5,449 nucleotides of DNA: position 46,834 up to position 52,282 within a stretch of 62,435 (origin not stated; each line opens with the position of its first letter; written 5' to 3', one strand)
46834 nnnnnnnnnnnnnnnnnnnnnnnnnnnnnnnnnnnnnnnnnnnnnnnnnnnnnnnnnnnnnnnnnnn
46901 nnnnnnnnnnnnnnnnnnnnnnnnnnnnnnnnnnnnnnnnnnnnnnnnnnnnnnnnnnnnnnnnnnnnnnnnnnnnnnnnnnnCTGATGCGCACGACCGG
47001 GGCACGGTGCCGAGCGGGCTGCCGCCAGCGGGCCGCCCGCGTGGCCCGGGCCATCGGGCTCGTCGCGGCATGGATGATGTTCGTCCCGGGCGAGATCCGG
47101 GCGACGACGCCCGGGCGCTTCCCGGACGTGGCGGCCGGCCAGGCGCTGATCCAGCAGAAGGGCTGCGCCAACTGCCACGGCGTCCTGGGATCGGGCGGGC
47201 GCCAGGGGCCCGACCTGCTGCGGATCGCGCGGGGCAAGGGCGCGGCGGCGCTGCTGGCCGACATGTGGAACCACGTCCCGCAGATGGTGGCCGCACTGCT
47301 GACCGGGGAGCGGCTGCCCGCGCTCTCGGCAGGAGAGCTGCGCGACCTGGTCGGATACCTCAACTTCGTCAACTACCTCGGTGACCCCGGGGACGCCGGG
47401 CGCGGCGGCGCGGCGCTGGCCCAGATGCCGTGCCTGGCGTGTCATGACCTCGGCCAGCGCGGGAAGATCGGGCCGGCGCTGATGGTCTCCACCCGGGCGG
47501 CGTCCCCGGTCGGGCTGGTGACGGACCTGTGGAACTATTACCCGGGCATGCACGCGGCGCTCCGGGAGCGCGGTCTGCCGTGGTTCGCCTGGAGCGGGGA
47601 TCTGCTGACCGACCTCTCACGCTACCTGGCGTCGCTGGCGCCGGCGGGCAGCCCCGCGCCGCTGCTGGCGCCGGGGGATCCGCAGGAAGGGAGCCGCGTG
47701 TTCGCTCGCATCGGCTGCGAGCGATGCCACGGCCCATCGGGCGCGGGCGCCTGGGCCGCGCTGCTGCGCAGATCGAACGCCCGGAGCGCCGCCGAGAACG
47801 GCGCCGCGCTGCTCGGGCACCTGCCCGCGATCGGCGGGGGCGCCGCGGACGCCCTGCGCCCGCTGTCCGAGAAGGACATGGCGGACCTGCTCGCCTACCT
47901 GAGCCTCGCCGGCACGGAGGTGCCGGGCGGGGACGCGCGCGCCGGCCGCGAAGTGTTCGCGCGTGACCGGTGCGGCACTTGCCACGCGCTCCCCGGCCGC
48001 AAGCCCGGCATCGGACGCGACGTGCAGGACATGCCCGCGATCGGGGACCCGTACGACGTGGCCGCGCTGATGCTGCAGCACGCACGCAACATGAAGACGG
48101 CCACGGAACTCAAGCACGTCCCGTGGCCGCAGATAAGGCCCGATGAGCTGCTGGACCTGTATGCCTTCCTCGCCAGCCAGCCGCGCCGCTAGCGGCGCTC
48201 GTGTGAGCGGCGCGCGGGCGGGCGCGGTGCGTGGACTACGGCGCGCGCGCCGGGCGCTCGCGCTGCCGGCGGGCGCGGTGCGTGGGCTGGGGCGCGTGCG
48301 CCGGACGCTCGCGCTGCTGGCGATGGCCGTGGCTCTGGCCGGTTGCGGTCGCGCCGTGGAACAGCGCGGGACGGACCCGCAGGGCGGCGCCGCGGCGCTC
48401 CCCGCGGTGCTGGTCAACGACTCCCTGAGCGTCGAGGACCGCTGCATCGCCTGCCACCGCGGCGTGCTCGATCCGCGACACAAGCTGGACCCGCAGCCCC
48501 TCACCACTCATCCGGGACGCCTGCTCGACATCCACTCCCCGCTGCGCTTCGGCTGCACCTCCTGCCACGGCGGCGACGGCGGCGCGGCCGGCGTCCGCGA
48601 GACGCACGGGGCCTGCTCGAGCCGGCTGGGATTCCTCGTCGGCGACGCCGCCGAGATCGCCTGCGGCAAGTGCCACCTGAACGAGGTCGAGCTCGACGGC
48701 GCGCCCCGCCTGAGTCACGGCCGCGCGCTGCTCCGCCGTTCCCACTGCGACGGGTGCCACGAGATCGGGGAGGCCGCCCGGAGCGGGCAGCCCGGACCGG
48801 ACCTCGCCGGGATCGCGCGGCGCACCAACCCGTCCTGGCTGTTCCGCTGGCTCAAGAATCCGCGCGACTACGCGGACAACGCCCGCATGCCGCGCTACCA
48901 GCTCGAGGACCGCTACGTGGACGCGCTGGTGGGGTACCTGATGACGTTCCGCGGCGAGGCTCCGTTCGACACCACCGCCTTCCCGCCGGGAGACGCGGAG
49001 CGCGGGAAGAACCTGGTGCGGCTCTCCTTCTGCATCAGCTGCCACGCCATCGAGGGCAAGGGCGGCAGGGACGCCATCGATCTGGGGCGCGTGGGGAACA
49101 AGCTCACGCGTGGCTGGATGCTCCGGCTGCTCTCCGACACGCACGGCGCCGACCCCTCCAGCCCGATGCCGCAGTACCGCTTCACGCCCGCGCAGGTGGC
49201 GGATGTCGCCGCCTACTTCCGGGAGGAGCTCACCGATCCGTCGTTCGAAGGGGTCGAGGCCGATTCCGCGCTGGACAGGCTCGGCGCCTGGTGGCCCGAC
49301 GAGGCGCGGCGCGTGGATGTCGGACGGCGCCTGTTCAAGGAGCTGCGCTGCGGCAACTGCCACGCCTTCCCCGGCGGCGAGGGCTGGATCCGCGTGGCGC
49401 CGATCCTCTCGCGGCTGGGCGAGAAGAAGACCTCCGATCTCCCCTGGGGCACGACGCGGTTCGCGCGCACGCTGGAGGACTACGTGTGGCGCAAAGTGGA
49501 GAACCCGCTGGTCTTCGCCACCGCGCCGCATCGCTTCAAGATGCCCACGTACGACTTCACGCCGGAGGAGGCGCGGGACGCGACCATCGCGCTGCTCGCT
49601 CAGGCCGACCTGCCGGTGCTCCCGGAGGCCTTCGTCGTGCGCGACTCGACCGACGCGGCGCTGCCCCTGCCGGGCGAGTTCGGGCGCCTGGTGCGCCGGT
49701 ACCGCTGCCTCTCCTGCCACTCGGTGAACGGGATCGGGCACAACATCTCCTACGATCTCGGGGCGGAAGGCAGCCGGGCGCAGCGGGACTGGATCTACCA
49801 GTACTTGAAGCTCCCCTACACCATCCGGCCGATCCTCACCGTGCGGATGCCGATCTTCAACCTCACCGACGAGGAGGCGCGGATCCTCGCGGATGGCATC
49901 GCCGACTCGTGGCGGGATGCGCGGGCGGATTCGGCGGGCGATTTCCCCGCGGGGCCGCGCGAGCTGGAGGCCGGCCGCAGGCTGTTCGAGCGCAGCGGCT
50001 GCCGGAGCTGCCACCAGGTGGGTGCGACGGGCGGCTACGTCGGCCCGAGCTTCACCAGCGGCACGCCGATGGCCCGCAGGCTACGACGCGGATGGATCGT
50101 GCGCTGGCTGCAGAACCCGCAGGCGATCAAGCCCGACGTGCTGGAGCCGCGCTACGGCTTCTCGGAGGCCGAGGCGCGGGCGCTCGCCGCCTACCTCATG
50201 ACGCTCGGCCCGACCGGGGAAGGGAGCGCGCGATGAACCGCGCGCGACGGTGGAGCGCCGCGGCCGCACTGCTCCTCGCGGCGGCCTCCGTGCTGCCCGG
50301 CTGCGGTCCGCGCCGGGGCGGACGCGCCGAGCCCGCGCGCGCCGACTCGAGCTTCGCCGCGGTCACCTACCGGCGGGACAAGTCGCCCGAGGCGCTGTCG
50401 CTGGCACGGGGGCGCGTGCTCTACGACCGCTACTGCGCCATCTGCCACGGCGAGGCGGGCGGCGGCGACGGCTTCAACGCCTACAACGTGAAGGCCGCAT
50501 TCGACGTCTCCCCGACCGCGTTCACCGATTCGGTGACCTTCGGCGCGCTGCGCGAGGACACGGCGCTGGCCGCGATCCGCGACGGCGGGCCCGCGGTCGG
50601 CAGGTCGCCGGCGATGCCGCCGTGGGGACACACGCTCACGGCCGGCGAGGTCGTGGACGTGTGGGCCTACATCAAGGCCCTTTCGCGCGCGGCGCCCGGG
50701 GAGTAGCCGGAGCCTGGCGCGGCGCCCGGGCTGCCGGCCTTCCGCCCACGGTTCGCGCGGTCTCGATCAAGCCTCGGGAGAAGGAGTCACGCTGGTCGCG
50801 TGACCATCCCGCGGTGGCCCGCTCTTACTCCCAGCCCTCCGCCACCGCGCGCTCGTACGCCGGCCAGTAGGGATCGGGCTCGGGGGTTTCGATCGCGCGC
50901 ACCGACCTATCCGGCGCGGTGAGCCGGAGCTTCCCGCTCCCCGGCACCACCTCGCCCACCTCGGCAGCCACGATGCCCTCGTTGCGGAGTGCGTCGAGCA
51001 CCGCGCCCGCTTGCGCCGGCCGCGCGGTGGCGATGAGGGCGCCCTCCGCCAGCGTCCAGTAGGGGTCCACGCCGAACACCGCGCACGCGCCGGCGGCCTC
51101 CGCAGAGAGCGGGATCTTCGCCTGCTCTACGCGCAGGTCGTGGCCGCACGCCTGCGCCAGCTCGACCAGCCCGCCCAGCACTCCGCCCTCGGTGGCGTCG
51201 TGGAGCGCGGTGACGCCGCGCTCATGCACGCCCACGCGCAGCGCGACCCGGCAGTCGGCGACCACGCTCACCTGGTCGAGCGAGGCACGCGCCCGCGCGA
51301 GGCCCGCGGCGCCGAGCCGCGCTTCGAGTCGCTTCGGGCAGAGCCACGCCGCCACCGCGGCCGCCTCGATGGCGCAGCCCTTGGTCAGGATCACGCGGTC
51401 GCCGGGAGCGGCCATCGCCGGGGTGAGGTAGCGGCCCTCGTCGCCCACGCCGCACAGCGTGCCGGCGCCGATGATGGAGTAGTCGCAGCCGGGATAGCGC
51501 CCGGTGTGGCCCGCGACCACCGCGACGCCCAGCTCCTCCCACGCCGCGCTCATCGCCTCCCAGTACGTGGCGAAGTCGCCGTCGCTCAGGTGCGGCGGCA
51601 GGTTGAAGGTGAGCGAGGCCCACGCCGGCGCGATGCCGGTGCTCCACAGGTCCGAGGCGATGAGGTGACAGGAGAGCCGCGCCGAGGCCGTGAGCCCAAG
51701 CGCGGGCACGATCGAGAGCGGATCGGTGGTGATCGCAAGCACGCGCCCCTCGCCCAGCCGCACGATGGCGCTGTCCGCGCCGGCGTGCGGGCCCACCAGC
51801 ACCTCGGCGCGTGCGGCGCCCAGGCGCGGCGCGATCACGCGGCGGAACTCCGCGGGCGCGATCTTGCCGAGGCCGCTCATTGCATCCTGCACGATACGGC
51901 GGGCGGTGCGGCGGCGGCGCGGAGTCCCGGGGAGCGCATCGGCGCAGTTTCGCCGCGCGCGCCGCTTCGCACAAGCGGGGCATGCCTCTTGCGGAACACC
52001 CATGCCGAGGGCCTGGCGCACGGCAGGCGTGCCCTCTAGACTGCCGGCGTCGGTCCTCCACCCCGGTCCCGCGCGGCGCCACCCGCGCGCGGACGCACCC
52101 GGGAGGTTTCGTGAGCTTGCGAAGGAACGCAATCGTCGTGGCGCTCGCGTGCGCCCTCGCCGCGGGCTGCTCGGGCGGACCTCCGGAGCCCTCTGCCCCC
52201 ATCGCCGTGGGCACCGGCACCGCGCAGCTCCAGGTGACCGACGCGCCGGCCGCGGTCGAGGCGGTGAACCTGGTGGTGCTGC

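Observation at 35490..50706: Sigma-54/two-component-controlled cluster joining a Cyc2-like porin-cytochrome, a cupredoxin, an ACIII/Qrc-like quinone module and 13 further haems: candidate outer-membrane-to-quinone electron conduit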

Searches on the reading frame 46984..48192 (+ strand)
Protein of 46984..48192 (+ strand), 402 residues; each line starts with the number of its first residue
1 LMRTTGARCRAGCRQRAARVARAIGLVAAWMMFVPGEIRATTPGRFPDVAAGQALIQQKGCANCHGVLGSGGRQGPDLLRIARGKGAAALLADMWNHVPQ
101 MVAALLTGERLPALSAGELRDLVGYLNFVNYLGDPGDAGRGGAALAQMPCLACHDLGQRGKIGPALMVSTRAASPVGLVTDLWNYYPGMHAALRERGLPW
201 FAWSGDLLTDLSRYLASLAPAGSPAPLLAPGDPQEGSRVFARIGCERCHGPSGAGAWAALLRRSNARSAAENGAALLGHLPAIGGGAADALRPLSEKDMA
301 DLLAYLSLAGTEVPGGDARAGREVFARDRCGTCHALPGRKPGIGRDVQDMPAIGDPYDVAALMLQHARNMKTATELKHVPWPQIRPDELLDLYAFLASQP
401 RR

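Call 9: search_protein_families(library=pfam, proteins=[window:46984-48192:+], max_evalue=0.01)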
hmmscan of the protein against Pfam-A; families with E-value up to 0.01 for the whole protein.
window:46984-48192:+ (402 aa): 4 families
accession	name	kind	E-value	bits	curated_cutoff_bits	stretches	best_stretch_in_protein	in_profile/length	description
PF00034.26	Cytochrom_C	-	2.3e-21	77.4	21.3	3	49-93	1-45/90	Cytochrome c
PF13442.11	Cytochrome_CBB3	-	6.2e-21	74.9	27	3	232-306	2-68/68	Cytochrome C oxidase, cbb3-type, subunit III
PF09699.15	Paired_CXXCH_1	-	1.6e-06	28.1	20.6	0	244-261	8-24/41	Doubled CXXCH motif (Paired_CXXCH_1)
PF14522.11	Cytochrome_C7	-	0.0022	18.2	24.8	0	243-334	14-48/67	Cytochrome c7 and related cytochrome c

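Call 10: search_protein_families(library=ncbifam, proteins=[window:46984-48192:+], max_evalue=0.01)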
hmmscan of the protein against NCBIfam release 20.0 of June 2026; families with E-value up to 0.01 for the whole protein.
window:46984-48192:+ (402 aa): 10 families
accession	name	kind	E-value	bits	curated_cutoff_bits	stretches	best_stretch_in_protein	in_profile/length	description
TIGR02603.1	CxxCH_TIGR02603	domain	1.6e-15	57.3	68.15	2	47-94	1-47/134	putative heme-binding domain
NF050122.1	bc1_QcrC_actin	exception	5.5e-10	39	200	1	24-89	13-76/253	cytochrome bc1 complex diheme cytochrome c subunit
TIGR00782.1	ccoP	equivalog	3.8e-08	33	179.95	0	277-338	167-222/285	cytochrome-c oxidase, cbb3-type subunit III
TIGR04485.1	thiosulf_SoxX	equivalog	4.2e-08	33.8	61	0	60-126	4-75/78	sulfur oxidation c-type cytochrome SoxX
NF040971.1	cytc_ExtS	equivalog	1.8e-07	30.7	100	1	13-101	45-130/262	selenite/tellurite reduction operon c-type cytochrome lipoprotein ExtS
NF045773.1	cytochro_C550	exception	2.5e-06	27.4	125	0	55-113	54-111/118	cytochrome c550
NF045774.1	cytochro_C551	exception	9.4e-06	25.6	118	0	51-109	41-97/110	cytochrome c551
NF011054.0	PRK14486.1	equivalog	7.5e-05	22.4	447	0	47-83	213-247/294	putative bifunctional cbb3-type cytochrome c oxidase subunit II/cytochrome c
TIGR01905.1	paired_CXXCH_1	subfamily_domain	0.00025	20.9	25.2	0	244-263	8-26/41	doubled CXXCH domain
NF041895.1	choice_anch_V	domain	0.0025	17.9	42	0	53-70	22-33/150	choice-of-anchor V domain-containing protein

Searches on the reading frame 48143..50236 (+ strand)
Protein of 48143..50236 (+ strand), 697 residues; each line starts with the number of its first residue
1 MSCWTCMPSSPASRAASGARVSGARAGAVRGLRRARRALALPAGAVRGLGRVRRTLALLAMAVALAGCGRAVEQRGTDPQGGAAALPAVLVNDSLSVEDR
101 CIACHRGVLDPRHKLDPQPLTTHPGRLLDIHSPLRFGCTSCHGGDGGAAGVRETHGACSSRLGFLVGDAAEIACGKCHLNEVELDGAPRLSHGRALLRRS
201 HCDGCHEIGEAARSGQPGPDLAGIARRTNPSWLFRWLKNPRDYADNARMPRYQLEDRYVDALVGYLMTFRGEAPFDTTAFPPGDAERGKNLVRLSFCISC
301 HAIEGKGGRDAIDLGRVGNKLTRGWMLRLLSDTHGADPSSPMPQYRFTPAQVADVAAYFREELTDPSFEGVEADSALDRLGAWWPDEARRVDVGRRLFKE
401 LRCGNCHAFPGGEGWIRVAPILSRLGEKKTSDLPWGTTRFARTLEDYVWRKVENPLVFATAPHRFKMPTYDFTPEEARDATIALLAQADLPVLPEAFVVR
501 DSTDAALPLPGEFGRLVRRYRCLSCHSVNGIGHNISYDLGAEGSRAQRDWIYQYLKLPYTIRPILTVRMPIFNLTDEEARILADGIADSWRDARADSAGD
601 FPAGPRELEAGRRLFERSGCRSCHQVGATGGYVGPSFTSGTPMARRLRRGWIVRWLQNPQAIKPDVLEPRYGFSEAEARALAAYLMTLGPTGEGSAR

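Call 9: search_protein_families(library=pfam, proteins=[window:48143-50236:+], max_evalue=0.01)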
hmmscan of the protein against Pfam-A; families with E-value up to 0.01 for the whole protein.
window:48143-50236:+ (697 aa): 6 families
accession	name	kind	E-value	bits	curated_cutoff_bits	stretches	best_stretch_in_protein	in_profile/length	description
PF00034.26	Cytochrom_C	-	9.6e-30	104.2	21.3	3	285-359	1-86/90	Cytochrome c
PF13442.11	Cytochrome_CBB3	-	3.9e-27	94.8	27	3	191-266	4-68/68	Cytochrome C oxidase, cbb3-type, subunit III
PF02433.20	FixO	-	4.7e-12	46.3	29.6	2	311-357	103-149/219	Cytochrome C oxidase, mono-heme subunit/FixO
PF14522.11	Cytochrome_C7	-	3.1e-06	27.3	24.8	0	135-206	13-66/67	Cytochrome c7 and related cytochrome c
PF14495.11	Cytochrom_C550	-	1.3e-05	25.4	27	0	604-629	22-46/136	Cytochrome c-550 domain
PF14537.11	Cytochrom_c3_2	-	0.0069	17.3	25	0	131-208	2-66/79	Cytochrome c3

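Call 10: search_protein_families(library=ncbifam, proteins=[window:48143-50236:+], max_evalue=0.01)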
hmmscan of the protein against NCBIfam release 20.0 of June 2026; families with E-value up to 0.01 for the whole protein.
window:48143-50236:+ (697 aa): 15 families
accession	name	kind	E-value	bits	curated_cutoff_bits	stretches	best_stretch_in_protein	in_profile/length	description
TIGR04485.1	thiosulf_SoxX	equivalog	2e-24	86.1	61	3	200-268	3-77/78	sulfur oxidation c-type cytochrome SoxX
TIGR02603.1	CxxCH_TIGR02603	domain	8.6e-17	61.4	68.15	0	608-639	3-33/134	putative heme-binding domain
NF040971.1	cytc_ExtS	equivalog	1.8e-14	53.7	100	1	285-362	78-150/262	selenite/tellurite reduction operon c-type cytochrome lipoprotein ExtS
NF050122.1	bc1_QcrC_actin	exception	9.9e-14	51.2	200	3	286-415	42-159/253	cytochrome bc1 complex diheme cytochrome c subunit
TIGR00782.1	ccoP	equivalog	2.6e-11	43.4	179.95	1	197-311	113-228/285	cytochrome-c oxidase, cbb3-type subunit III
NF011055.0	PRK14487.1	subfamily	1.2e-10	41.2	218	1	216-254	107-145/212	cbb3-type cytochrome c oxidase subunit II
NF011054.0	PRK14486.1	equivalog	4.1e-10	39.6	447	0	216-261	102-148/294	putative bifunctional cbb3-type cytochrome c oxidase subunit II/cytochrome c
NF045774.1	cytochro_C551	exception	6.3e-10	39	118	0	287-359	41-106/110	cytochrome c551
NF045773.1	cytochro_C550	exception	8.4e-10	38.6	125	0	295-359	58-116/118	cytochrome c550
TIGR00781.1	ccoO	equivalog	8.6e-10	38.7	200.65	1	310-366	102-158/232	cytochrome-c oxidase, cbb3-type subunit II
NF011053.0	PRK14485.1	subfamily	1.7e-05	23.2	1080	0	216-253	590-627/716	putative bifunctional cbb3-type cytochrome c oxidase subunit I/II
NF049874.1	PdsA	exception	5.2e-05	23.2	330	0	608-640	119-151/198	periplasmic diheme shuttle PdsA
TIGR03045.1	PS_II_C550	equivalog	0.00012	21.8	177.75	0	605-629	48-71/159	photosystem II cytochrome c-550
NF043008.1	Cyt550_Brdyrhiz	equivalog_domain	0.002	18.3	240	0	201-228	36-62/131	cytochrome c-550 CycA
NF041028.1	decahem_GSU2203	exception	0.0094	15.2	325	1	84-211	23-137/317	GSU2203 family decaheme c-type cytochrome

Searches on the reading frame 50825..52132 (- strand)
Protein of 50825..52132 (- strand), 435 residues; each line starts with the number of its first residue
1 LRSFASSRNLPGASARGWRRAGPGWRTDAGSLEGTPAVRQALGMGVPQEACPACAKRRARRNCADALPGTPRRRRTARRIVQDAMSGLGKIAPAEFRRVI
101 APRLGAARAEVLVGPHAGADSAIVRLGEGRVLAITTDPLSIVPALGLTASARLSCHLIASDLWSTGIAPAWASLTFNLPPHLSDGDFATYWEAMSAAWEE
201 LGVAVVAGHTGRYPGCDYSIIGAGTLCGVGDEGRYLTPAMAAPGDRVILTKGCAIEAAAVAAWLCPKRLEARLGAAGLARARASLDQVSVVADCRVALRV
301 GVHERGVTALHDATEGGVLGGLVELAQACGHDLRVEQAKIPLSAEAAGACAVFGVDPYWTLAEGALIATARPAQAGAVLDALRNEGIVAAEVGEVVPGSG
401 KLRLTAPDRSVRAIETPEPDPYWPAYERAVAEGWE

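Call 9: search_protein_families(library=pfam, proteins=[window:50825-52132:-], max_evalue=0.01)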
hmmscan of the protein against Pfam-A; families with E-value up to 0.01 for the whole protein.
window:50825-52132:- (435 aa): 2 families
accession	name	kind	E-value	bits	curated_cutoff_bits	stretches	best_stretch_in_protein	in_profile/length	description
PF02769.27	AIRS_C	-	2.4e-15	57.5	23.1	1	243-399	2-149/156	AIR synthase related protein, C-terminal domain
PF00586.29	AIRS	-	3.4e-11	44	24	1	118-224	1-110/112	AIR synthase related protein, N-terminal domain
